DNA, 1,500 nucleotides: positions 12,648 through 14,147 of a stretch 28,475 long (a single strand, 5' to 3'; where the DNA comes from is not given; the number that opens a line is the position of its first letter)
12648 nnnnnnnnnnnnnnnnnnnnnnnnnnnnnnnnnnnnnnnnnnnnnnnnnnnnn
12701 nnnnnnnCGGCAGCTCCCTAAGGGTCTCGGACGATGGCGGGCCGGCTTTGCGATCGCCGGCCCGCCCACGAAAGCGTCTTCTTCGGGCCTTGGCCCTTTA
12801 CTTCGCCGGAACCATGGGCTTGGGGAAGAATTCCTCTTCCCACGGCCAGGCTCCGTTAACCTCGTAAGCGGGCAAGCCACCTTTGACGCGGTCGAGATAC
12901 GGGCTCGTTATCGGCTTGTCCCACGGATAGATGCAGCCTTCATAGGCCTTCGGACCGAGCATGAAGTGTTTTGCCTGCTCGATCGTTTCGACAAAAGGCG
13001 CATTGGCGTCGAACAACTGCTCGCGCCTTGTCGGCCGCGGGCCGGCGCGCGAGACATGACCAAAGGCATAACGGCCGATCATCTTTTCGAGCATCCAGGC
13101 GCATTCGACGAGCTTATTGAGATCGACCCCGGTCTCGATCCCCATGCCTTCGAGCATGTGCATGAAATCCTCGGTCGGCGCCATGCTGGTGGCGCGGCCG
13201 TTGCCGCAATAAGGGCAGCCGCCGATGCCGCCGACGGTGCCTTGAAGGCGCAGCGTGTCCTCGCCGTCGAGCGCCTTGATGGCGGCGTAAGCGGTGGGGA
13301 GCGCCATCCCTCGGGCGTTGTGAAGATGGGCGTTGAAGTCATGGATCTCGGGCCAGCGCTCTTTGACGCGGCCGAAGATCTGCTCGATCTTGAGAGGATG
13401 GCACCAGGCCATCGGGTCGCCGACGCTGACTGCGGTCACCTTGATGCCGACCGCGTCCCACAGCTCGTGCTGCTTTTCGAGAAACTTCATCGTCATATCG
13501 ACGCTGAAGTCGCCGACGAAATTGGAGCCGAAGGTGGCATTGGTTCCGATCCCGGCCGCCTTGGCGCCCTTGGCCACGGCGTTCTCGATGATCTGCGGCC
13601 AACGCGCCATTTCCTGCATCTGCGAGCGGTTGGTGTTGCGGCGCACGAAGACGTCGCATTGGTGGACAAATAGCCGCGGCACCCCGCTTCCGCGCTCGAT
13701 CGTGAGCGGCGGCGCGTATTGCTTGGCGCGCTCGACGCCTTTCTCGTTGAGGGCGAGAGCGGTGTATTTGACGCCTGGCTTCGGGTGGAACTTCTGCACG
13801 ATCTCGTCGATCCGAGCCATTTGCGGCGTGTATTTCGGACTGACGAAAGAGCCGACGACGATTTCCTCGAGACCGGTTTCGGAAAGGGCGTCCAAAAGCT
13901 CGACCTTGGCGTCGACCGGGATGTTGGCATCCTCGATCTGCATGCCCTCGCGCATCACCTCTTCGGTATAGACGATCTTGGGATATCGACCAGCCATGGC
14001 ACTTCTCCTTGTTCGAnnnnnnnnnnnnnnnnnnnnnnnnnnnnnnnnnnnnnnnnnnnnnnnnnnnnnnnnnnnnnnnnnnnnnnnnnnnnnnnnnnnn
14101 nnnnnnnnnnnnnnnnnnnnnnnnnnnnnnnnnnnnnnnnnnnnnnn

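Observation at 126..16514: Uncharacterised CoA-dependent catabolic system, probably for a substituted dicarboxylate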

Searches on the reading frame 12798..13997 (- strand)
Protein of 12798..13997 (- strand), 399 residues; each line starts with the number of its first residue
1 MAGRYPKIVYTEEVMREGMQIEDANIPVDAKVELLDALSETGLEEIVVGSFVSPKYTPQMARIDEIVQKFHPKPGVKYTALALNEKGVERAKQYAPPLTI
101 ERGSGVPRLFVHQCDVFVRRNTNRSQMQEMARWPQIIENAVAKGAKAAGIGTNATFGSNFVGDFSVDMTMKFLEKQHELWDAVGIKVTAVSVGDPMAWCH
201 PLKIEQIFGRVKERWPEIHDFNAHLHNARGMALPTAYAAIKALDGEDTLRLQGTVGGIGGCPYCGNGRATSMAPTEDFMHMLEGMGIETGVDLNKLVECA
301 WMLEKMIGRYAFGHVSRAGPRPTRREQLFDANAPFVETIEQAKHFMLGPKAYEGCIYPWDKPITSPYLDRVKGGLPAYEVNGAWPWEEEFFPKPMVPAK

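Call 4: search_protein_families(library=pfam, proteins=[window:12798-13997:-], max_evalue=0.001)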
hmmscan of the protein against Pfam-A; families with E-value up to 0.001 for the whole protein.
window:12798-13997:- (399 aa): 1 family
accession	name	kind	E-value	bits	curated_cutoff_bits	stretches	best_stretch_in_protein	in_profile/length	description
PF00682.25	HMGL-like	-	1.1e-20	74.6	29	1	14-300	8-257/260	HMGL-like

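Call 9: search_protein_families(library=ncbifam, proteins=[window:12798-13997:-], max_evalue=0.00001)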
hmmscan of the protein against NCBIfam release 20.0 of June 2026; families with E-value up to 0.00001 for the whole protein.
window:12798-13997:- (399 aa): 5 families
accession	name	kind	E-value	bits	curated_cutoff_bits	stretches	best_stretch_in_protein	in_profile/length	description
NF004283.0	PRK05692.1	subfamily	2.3e-49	168.2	246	1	8-318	6-295/300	hydroxymethylglutaryl-CoA lyase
TIGR02146.1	LysS_fung_arch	equivalog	1.5e-12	47.5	413.55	1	14-308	5-261/344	homocitrate synthase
NF002085.0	PRK00915.1-2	subfamily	2.8e-09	36.3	517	1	13-308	19-276/504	2-isopropylmalate synthase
TIGR02090.1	LEU1_arch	subfamily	3.3e-06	26.5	484.75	0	14-307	7-262/363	isopropylmalate/citramalate/homocitrate synthases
TIGR00973.1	leuA_bact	equivalog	6.6e-06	24.9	598.7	0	12-266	6-235/494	2-isopropylmalate synthase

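Call 11: find_homologous_proteins(query=window:12798-13997:-)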
Query window:12798-13997:- (399 aa): 5596 proteins with E <= 0.001 among 7957 candidates; the best 120 are listed.
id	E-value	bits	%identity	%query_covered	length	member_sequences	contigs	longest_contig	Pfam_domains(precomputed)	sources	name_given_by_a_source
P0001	3.7e-277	937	100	100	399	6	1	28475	PF00682.26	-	-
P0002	9.6e-236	801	83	100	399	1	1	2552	PF00682.26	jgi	jgi:hydroxymethylglutaryl-CoA lyase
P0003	1.9e-233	793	83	100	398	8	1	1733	PF00682.26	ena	-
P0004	2.9e-233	792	84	100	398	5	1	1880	PF00682.26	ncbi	-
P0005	4.8e-232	788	83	100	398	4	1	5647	PF00682.26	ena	-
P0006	2.0e-231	786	82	100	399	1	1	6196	PF00682.26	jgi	jgi:hydroxymethylglutaryl-CoA lyase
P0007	9.7e-230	781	82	100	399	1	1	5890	PF00682.26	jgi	-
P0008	4.0e-229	779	82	99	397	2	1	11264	PF00682.26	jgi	jgi:hydroxymethylglutaryl-CoA lyase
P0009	5.7e-227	772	80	100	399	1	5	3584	PF00682.26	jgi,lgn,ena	jgi:hydroxymethylglutaryl-CoA lyase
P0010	1.2e-226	771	82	100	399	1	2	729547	PF00682.26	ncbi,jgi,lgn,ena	jgi:hydroxymethylglutaryl-CoA lyase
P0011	1.4e-226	770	82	99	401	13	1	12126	PF00682.26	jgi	jgi:hydroxymethylglutaryl-CoA lyase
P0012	6.4e-226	768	81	100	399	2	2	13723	PF00682.26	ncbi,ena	-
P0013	1.1e-225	767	80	100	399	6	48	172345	PF00682.26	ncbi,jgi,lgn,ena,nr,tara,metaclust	ncbi:MAG: citramalate synthase [Alphaproteobacteria bacterium]|jgi:hydroxymethylglutaryl-CoA lyase|n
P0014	1.7e-225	767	80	100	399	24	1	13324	PF00682.26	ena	-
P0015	2.9e-225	766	81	99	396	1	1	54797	PF00682.26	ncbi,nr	ncbi:MAG: citramalate synthase [Candidatus Rokubacteria bacterium]|nr:citramalate synthase [Candidat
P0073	5.8e-203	693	73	98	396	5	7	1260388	PF00682.26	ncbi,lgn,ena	-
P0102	9.5e-198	675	70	99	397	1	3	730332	PF00682.26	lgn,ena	-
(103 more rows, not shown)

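Call 12: find_encoding_contigs(protein=P0013, flank=10000, max_places=3)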
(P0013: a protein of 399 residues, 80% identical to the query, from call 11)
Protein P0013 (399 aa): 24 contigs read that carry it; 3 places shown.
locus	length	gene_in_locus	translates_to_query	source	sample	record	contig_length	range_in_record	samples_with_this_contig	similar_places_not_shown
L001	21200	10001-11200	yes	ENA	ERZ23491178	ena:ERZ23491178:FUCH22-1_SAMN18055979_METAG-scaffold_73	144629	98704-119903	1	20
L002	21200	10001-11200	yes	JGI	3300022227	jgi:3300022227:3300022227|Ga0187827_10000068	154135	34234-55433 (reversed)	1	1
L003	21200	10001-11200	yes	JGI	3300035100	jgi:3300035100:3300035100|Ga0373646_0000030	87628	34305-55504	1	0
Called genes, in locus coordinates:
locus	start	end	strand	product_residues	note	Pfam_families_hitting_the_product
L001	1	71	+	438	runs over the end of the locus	PF03447:NAD_binding_3, PF00742:Homoserine_dh, PF01842:ACT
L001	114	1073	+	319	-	PF03320:FBPase_glpX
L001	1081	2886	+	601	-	PF01368:DHH, PF02272:DHHA1, PF17768:RecJ_OB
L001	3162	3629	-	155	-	PF00589:Phage_integrase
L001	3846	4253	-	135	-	PF00903:Glyoxalase, PF13468:Glyoxalase_3, PF13669:Glyoxalase_4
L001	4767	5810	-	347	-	PF04909:Amidohydro_2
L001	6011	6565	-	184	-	PF02627:CMD (faint)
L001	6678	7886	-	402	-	PF02515:CoA_transf_3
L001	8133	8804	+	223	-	PF01738:DLH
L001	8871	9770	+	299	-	PF00296:Bac_luciferase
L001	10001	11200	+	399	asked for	PF00682:HMGL-like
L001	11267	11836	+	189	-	PF13452:FAS1_DH_region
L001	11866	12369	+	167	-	-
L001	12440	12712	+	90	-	-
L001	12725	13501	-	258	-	PF00149:Metallophos, PF12850:Metallophos_2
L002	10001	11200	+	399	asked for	PF00682:HMGL-like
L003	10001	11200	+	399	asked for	PF00682:HMGL-like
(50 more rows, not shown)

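Call 13: find_encoding_contigs(protein=P0015, flank=10000, max_places=2)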
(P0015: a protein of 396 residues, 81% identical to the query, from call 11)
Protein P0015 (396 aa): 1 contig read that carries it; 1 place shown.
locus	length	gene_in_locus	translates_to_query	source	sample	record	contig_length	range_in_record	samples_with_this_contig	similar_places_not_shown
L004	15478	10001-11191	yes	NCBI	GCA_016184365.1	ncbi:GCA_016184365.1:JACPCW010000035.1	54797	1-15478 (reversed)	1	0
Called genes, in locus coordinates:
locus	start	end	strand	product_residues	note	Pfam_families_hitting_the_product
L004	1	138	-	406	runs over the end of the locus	PF02515:CoA_transf_3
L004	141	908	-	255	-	PF00528:BPD_transp_1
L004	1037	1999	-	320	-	PF19300:BPD_transp_1_N, PF00528:BPD_transp_1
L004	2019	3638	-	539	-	PF00496:SBP_bac_5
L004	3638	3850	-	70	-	-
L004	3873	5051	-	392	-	PF02771:Acyl-CoA_dh_N, PF02770:Acyl-CoA_dh_M, PF00441:Acyl-CoA_dh_1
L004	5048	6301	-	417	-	PF02771:Acyl-CoA_dh_N, PF02770:Acyl-CoA_dh_M, PF00441:Acyl-CoA_dh_1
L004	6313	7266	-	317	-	PF00296:Bac_luciferase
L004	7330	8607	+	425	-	PF02515:CoA_transf_3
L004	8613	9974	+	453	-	PF02515:CoA_transf_3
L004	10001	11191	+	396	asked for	PF00682:HMGL-like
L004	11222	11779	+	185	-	PF13452:FAS1_DH_region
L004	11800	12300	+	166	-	-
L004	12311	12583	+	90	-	-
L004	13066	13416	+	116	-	PF10387:DUF2442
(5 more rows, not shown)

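Call 15: find_related_loci(query=window:12798-13997:-, collection=genome_contigs, flank=10000)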
Query window:12798-13997:- (399 aa) in genome_contigs; peptide patterns used: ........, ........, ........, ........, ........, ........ (x = any residue, [..] = any of these).
507 stretches matched a pattern; 495 encode a relative of the query (tblastn E <= 1e-3); the best 80 are kept; 80 distinct loci.
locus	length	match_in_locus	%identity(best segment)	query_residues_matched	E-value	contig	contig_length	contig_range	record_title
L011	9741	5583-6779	92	1-399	0e+0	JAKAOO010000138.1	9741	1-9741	MAG: Proteobacteria bacterium isolate YF1.bin20 NODE_8839_length_9741_cov_1.537445, whole genome shotgun sequence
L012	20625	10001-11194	83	1-399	0e+0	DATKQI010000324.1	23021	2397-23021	MAG TPA_asm: Acetobacteraceae bacterium isolate SMAG_U13998 k141_1642702, whole genome shotgun sequence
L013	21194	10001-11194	82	1-399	0e+0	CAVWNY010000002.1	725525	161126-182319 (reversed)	MAG: uncultured proteobacterium isolate MFD09603.bin.1.288 genome assembly, contig: contig_36616, whole genome shotgun s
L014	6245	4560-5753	84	1-399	0e+0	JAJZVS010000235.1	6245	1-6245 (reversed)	MAG: Proteobacteria bacterium isolate SKS5.bin64 NODE_24743_length_6245_cov_2.834750, whole genome shotgun sequence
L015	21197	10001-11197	82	1-399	0e+0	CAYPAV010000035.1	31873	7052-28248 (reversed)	MAG TPA_asm: uncultured Rhodospirillaceae bacterium isolate SRP200020_co5_212 genome assembly, contig: NODE_2106_length_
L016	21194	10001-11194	83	1-399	0e+0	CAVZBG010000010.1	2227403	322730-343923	MAG: uncultured Alphaproteobacteria bacterium isolate MFD02248.bin.2.128 genome assembly, contig: contig_4531, whole gen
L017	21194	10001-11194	82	1-399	0e+0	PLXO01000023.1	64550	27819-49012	MAG: Acetobacteraceae bacterium isolate palsa_925 73.20120700_P3D.41_contig_901, whole genome shotgun sequence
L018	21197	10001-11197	80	1-399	0e+0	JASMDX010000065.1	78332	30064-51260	MAG: Alphaproteobacteria bacterium isolate ETNP3_MAG_51 c_000001616713, whole genome shotgun sequence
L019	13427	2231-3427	81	1-399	0e+0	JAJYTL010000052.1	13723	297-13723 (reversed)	MAG: Proteobacteria bacterium isolate DX2.bin11 NODE_3716_length_13723_cov_1.264122, whole genome shotgun sequence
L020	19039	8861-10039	81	1-394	0e+0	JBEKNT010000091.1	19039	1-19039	MAG: Acetobacteraceae bacterium isolate SPRUCE 423 SPRUCE_423_91, whole genome shotgun sequence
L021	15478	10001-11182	81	1-394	0e+0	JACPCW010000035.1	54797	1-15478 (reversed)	MAG: Candidatus Rokuibacteriota bacterium isolate NC_groundwater_293_Ag_S-0.65um_70_13 S6_GD2017_2_S65_scaffold_1143, wh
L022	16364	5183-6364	81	1-394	0e+0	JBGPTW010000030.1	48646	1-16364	MAG: Candidatus Methylomirabilia bacterium isolate OBJ1_062018_110_59 k141_2765847_length_48646_cov_15.0535, whole genom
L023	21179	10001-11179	81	1-394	0e+0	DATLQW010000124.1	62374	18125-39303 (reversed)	MAG TPA_asm: Acetobacteraceae bacterium isolate SMAG_U13888 k141_397521, whole genome shotgun sequence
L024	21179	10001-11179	81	1-394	0e+0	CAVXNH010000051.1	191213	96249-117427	MAG: uncultured Alphaproteobacteria bacterium isolate MFD04780.bin.2.135 genome assembly, contig: contig_21860, whole ge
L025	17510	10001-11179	81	1-394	0e+0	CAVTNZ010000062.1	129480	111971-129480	MAG: uncultured Gammaproteobacteria bacterium isolate MFD04752.bin.3.293 genome assembly, contig: contig_22904, whole ge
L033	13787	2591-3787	72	1-399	0e+0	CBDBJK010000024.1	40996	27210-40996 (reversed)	MAG: Dehalococcoidia bacterium isolate faae4e5b-80d9-4cfe-9cbd-97dc395bf251 genome assembly, contig: contig_24, whole ge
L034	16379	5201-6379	72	1-393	0e+0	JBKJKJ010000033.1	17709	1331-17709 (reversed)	MAG: Burkholderiales bacterium isolate ant_bin.237 S1Ck117_2421058_flag_1_multi_11.0000_len_17709, whole genome shotgun 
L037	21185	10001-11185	72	1-394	0e+0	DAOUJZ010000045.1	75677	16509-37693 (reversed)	MAG TPA_asm: Dehalococcoidia bacterium isolate S34_284 k113_73244, whole genome shotgun sequence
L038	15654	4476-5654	71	1-393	0e+0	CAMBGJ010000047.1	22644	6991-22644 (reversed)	MAG: Bordetella parapertussis isolate TH-11nov19-54 genome assembly, contig: TH-11nov19-C5595, whole genome shotgun sequ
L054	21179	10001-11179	69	1-393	0e+0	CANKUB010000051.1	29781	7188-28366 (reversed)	MAG: Betaproteobacteria bacterium isolate RH-9nov16-74 genome assembly, contig: RH-9nov16-C-C2634, whole genome shotgun 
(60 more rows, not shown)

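Call 21: search_solved_structures(query=window:12798-13997:-, max_evalue=0.00001, show_alignments=1)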
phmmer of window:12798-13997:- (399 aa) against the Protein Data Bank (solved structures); distinct sequences matched with E-value up to 0.00001: 7.
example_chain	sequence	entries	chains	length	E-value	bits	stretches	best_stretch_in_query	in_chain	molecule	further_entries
1ydo_A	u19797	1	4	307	1.1e-30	110.3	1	5-308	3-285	HMG-CoA Lyase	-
2ftp_A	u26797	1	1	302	7.4e-30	107.6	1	6-310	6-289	hydroxymethylglutaryl-CoA lyase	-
2cw6_A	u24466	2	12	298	1.4e-28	103.3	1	7-317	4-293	Hydroxymethylglutaryl-CoA lyase, mitochondrial | Hydroxymethylglutaryl-CoA lyase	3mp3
3mp4_A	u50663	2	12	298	7.1e-28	101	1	11-317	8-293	Hydroxymethylglutaryl-CoA lyase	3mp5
6nds_A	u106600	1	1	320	2.8e-26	95.8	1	9-320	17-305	3-hydroxy-3-methylglutaryl-CoA lyase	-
1ydn_A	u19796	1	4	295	9.6e-20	74.2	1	11-299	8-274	HYDROXYMETHYLGLUTARYL-COA LYASE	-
6ktq_A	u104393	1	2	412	4.9e-07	32.4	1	7-308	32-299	Homocitrate synthase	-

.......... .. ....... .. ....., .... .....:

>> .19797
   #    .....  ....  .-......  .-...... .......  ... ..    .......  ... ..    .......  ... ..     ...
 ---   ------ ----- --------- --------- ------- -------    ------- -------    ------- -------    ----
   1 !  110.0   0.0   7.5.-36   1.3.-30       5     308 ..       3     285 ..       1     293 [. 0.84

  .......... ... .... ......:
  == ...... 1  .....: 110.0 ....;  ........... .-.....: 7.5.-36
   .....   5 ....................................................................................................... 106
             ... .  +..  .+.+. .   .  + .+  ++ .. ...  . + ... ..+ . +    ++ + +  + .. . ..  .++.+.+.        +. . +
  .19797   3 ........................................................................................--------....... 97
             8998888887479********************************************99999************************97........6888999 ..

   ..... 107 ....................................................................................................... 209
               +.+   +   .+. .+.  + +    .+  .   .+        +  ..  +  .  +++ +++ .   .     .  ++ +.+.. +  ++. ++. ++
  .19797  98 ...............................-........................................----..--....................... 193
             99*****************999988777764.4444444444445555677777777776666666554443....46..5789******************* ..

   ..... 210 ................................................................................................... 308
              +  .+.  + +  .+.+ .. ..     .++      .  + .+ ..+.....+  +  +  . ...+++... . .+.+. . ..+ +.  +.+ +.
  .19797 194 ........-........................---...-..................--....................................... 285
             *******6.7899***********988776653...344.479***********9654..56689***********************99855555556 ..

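Call 32: find_encoding_contigs(protein=P0010, flank=10000, max_places=1)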
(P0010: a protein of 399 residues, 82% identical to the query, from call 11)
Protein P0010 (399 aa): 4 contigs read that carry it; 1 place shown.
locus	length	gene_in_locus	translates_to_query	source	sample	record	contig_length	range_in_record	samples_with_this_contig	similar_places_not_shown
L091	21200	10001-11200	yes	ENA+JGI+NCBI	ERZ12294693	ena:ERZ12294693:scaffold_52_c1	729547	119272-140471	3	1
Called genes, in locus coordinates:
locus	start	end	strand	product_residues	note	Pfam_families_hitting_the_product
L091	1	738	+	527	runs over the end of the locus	-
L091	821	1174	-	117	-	PF00576:Transthyretin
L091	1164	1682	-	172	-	PF09349:OHCU_decarbox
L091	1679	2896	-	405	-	PF06181:Urate_ox_N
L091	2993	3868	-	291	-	-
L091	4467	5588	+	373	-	PF02608:Bmp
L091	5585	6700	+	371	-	PF02653:BPD_transp_2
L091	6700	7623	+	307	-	PF02653:BPD_transp_2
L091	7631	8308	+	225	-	PF00857:Isochorismatase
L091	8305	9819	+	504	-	PF00005:ABC_tran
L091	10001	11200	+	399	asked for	PF00682:HMGL-like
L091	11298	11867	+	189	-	PF13452:FAS1_DH_region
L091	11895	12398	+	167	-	-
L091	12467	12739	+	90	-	-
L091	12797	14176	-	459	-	PF02515:CoA_transf_3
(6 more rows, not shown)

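Call 33: find_encoding_contigs(protein=P0073, flank=10000, max_places=1)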
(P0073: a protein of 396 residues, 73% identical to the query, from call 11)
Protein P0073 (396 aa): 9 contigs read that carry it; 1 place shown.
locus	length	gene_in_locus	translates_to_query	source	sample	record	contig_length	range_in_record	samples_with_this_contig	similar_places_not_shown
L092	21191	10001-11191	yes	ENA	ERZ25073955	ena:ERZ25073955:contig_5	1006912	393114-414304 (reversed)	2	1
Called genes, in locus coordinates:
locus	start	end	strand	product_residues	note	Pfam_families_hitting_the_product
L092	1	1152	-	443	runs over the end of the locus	PF03972:MmgE_PrpD_N, PF19305:MmgE_PrpD_C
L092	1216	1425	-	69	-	PF04945:YHS (faint)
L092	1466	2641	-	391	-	PF02771:Acyl-CoA_dh_N, PF02770:Acyl-CoA_dh_M, PF00441:Acyl-CoA_dh_1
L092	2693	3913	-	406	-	PF02771:Acyl-CoA_dh_N, PF02770:Acyl-CoA_dh_M, PF00441:Acyl-CoA_dh_1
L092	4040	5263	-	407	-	PF02771:Acyl-CoA_dh_N, PF02770:Acyl-CoA_dh_M, PF00441:Acyl-CoA_dh_1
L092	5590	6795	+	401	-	PF02515:CoA_transf_3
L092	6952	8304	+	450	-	PF02515:CoA_transf_3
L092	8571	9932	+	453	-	PF03972:MmgE_PrpD_N, PF19305:MmgE_PrpD_C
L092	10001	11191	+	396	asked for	PF00682:HMGL-like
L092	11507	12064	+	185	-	PF13452:FAS1_DH_region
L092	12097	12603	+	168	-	-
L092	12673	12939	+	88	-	-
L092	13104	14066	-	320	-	PF12911:OppC_N (weak), PF00528:BPD_transp_1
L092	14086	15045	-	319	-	PF19300:BPD_transp_1_N, PF00528:BPD_transp_1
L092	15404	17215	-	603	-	PF00496:SBP_bac_5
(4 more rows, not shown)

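Call 34: find_encoding_contigs(protein=P0102, flank=10000, max_places=1)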
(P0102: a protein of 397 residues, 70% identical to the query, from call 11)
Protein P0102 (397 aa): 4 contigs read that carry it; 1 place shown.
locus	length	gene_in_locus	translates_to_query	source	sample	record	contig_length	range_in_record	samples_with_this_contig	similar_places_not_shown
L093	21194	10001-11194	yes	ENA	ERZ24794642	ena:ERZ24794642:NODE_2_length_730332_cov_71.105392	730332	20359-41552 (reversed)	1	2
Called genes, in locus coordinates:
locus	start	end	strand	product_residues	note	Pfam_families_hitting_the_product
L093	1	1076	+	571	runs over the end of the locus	PF00753:Lactamase_B, PF12706:Lactamase_B_2 (faint), PF23023:Anti-Pycsar_Apyc1 (faint), PF14863:Alkyl_sulf_dimr, PF14864:Alkyl_sulf_C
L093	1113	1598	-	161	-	PF03473:MOSC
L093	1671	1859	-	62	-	-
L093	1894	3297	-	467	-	PF01425:Amidase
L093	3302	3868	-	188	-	PF01797:Y1_Tnp (faint)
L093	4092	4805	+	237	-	PF01138:RNase_PH, PF03725:RNase_PH_C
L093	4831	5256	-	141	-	-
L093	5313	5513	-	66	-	-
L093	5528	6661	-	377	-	-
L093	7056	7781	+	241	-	-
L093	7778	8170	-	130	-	PF00472:RF-1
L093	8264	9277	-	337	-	PF04909:Amidohydro_2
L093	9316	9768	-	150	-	PF04892:VanZ-LLP1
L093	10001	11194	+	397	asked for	PF00682:HMGL-like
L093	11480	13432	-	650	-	PF00989:PAS (weak), PF08448:PAS_4 (faint), PF13426:PAS_9, PF00512:HisKA, PF02518:HATPase_c, PF00072:Response_reg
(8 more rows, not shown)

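Call 45: search_protein_families(library=pfam, proteins=[L017:5262-6236:-, L033:5694-6659:-, L012:17021-18619:-, L034:12550-13587:-, L033:7994-9829:-, L038:9958-10734:+, L015:6205-8340:-, L037:18907-20526:-, L037:17487-18815:-, L034:825-2156:+], max_evalue=0.001)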
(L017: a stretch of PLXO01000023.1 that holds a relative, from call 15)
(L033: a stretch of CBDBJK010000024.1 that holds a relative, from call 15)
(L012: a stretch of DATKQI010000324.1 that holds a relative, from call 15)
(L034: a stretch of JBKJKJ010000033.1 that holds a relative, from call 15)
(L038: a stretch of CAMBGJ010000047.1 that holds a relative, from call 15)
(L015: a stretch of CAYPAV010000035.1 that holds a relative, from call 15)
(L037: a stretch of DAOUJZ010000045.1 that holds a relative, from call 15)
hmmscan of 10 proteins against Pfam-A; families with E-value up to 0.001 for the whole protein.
L017:5262-6236:- (324 aa): 2 families
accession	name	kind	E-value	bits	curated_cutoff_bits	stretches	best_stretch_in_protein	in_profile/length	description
PF00528.27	BPD_transp_1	-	2.7e-32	112.4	26.4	1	124-322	2-183/184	Binding-protein-dependent transport system inner membrane component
PF19300.4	BPD_transp_1_N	-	2.1e-10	41.2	23.8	1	11-86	1-76/114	Binding-prot-dependent transport system membrane comp, N-term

L033:5694-6659:- (321 aa): 2 families
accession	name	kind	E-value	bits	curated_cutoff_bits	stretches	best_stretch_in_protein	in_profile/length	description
PF00528.27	BPD_transp_1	-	7.3e-29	101.2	26.4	1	117-316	1-183/184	Binding-protein-dependent transport system inner membrane component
PF12911.12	OppC_N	-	7.2e-07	29.4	23.9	1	34-76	11-53/53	N-terminal TM domain of oligopeptide transport permease C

L012:17021-18619:- (532 aa): 5 families
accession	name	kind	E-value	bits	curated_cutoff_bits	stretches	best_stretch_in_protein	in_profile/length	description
PF00890.30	FAD_binding_2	-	9.3e-41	140.8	20.4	1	55-510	1-412/414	FAD binding domain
PF03486.20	HI0933_like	-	3e-07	30.6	50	1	55-116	2-62/244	HI0933-like protein Rossmann domain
PF01266.30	DAO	-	3.4e-06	27.2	27.9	1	55-117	1-74/353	FAD dependent oxidoreductase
PF12831.13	FAD_oxidored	-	6.2e-06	26.2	27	1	55-94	1-38/416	FAD dependent oxidoreductase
PF01262.27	AlaDh_PNT_C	-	6.9e-05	22.8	23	1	31-90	5-65/214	Alanine dehydrogenase/PNT, C-terminal domain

L034:12550-13587:- (345 aa): 1 family
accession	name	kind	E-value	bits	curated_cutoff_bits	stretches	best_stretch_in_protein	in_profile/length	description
PF03401.19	TctC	-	2.6e-68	231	27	1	70-341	2-273/274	Tripartite tricarboxylate transporter family receptor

L033:7994-9829:- (611 aa): 1 family
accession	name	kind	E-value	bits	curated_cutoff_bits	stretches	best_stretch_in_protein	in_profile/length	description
PF00496.27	SBP_bac_5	-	8.6e-56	190.1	32.4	1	147-518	2-362/368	Bacterial extracellular solute-binding proteins, family 5 Middle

L038:9958-10734:+ (258 aa): 2 families
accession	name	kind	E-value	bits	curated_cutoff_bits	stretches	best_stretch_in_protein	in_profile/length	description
PF00378.25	ECH_1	-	7.2e-62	209.4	27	1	11-255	2-244/251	Enoyl-CoA hydratase/isomerase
PF16113.10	ECH_2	-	4e-34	119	27.2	1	16-199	2-186/335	Enoyl-CoA hydratase/isomerase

L015:6205-8340:- (711 aa): 0 families

L037:18907-20526:- (539 aa): 6 families
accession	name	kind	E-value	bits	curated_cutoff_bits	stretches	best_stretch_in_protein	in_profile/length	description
PF00732.25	GMC_oxred_N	-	2.7e-46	158.6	23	1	27-322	1-217/218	GMC oxidoreductase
PF05199.19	GMC_oxred_C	-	6.9e-34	117.8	24.6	1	394-528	3-139/139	GMC oxidoreductase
PF00890.30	FAD_binding_2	-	2.5e-06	27.4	20.4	0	228-285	148-206/414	FAD binding domain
PF05834.18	Lycopene_cycl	-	2.7e-05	23.9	23.4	1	28-65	1-39/380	Lycopene cyclase protein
PF01266.30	DAO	-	0.00013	22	27.9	0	28-61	1-33/353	FAD dependent oxidoreductase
PF07992.20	Pyr_redox_2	-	0.00018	21.5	26.1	0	27-84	1-57/291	Pyridine nucleotide-disulphide oxidoreductase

L037:17487-18815:- (442 aa): 1 family
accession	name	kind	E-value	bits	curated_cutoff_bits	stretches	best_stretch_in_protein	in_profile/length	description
PF09587.15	PGA_cap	-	3.6e-49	168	27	1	5-315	1-253/255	Bacterial capsule synthesis protein PGA_cap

L034:825-2156:+ (443 aa): 0 families
